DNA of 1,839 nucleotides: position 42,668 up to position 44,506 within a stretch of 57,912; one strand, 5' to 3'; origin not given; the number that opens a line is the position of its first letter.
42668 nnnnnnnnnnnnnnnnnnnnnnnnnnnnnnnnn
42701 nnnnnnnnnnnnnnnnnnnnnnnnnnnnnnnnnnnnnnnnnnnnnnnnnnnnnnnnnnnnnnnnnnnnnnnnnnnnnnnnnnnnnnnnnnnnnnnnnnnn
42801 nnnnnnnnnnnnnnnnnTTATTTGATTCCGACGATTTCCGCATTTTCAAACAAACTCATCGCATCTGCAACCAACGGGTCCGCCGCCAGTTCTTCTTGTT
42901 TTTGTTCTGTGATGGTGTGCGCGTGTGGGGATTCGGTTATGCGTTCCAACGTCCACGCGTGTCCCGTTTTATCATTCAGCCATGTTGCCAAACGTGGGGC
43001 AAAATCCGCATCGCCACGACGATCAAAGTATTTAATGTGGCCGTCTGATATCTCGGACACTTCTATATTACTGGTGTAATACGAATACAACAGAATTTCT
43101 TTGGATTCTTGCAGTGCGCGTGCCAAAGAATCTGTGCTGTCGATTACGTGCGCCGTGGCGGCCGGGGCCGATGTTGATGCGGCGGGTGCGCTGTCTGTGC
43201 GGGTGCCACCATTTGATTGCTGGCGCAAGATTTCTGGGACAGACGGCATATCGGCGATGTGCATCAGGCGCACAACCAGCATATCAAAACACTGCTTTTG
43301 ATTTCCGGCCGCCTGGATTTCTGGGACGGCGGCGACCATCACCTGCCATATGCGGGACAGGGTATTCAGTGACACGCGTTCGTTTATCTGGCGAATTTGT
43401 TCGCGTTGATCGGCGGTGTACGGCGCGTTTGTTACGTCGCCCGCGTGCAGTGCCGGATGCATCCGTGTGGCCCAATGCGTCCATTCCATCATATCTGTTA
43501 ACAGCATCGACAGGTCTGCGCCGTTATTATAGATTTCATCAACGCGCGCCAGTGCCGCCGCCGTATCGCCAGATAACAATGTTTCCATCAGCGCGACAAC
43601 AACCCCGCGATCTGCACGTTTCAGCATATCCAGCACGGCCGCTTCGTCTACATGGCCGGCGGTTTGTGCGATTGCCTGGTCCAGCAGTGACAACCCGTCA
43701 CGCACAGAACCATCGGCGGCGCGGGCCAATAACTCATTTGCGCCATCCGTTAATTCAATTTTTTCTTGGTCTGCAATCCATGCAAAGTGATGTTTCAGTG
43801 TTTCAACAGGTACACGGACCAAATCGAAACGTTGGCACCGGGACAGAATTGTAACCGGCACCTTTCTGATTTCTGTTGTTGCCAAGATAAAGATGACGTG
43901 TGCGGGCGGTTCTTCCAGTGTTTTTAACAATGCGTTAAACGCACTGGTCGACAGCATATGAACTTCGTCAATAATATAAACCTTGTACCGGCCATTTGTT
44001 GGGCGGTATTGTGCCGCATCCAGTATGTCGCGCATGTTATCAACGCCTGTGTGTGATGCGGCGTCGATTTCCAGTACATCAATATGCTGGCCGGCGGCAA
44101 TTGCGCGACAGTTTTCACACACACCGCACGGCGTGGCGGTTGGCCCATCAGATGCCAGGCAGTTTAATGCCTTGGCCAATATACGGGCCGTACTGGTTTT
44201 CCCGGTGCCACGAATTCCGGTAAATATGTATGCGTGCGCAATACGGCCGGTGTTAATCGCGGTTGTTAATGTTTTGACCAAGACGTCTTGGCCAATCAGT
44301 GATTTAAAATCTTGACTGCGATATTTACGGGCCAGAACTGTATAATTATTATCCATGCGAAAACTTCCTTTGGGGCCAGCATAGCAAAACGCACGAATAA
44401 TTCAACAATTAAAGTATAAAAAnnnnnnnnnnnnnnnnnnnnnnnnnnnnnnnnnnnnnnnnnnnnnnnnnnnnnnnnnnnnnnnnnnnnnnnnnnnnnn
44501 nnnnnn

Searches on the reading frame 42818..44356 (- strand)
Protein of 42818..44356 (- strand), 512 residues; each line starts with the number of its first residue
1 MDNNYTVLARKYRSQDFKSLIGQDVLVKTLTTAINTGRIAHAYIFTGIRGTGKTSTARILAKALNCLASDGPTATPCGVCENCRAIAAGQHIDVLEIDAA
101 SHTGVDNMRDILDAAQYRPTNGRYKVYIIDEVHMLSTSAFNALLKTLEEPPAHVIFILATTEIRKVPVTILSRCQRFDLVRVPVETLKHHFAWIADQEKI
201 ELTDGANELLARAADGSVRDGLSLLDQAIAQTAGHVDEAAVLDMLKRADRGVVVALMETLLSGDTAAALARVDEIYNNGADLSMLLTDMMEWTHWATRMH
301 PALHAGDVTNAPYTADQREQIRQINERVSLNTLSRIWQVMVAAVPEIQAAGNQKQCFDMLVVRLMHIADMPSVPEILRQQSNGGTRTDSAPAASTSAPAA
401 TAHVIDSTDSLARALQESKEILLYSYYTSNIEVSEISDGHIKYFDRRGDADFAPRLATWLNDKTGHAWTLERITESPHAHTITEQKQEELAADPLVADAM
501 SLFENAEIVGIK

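Call 26: search_protein_families(library=pfam, proteins=[window:42818-44356:-], max_evalue=0.01)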
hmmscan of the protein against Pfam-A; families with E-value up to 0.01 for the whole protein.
window:42818-44356:- (512 aa): 16 families
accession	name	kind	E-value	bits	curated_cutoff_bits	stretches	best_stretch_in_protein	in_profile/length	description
PF13177.12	DNA_pol3_delta2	-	1.7e-44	152.1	27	1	23-180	2-158/161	DNA polymerase III, delta subunit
PF12169.13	DNA_pol3_gamma3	-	5.7e-31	107.7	24.4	1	236-379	1-142/143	DNA polymerase III subunits gamma and tau domain III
PF22608.2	DNAX_ATPase_lid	-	4.1e-16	58.9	27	1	188-234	3-49/49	DNA polymerase III clamp loader subunit, ATPase lid domain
PF00004.35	AAA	-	4.3e-13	50.3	21.2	1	44-177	2-126/131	ATPase family associated with various cellular activities (AAA)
PF12362.13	DUF3646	-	1.2e-10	42.1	30.2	1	407-510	3-113/114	DNA polymerase III gamma and tau subunits C terminal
PF13604.12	AAA_30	-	5.5e-07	30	27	1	43-157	21-122/191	AAA domain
PF13401.12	AAA_22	-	2.2e-06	28.4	27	1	43-164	8-127/130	AAA domain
PF13245.12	AAA_19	-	7.8e-06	26.5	25.1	1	33-157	4-123/134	AAA domain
PF07728.20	AAA_5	-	7e-05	23.3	22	1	44-152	3-95/139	AAA domain (dynein-related subfamily)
PF06068.19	TIP49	-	0.00064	19.4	23.8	0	126-160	277-310/347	TIP49 P-loop domain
PF16193.11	AAA_assoc_2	-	0.00088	19.9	34.3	1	197-246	2-56/81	AAA C-terminal domain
PF05496.18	RuvB_N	-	0.00099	19.3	27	0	13-67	2-60/159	Holliday junction DNA helicase RuvB P-loop domain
PF13238.12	AAA_18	-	0.0059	17.5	29.4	0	45-96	3-41/128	AAA domain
PF13191.12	AAA_16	-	0.0065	17.4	32.6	0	20-83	2-63/167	AAA ATPase domain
PF13479.12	AAA_24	-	0.0067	16.7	27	0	45-143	7-84/195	AAA domain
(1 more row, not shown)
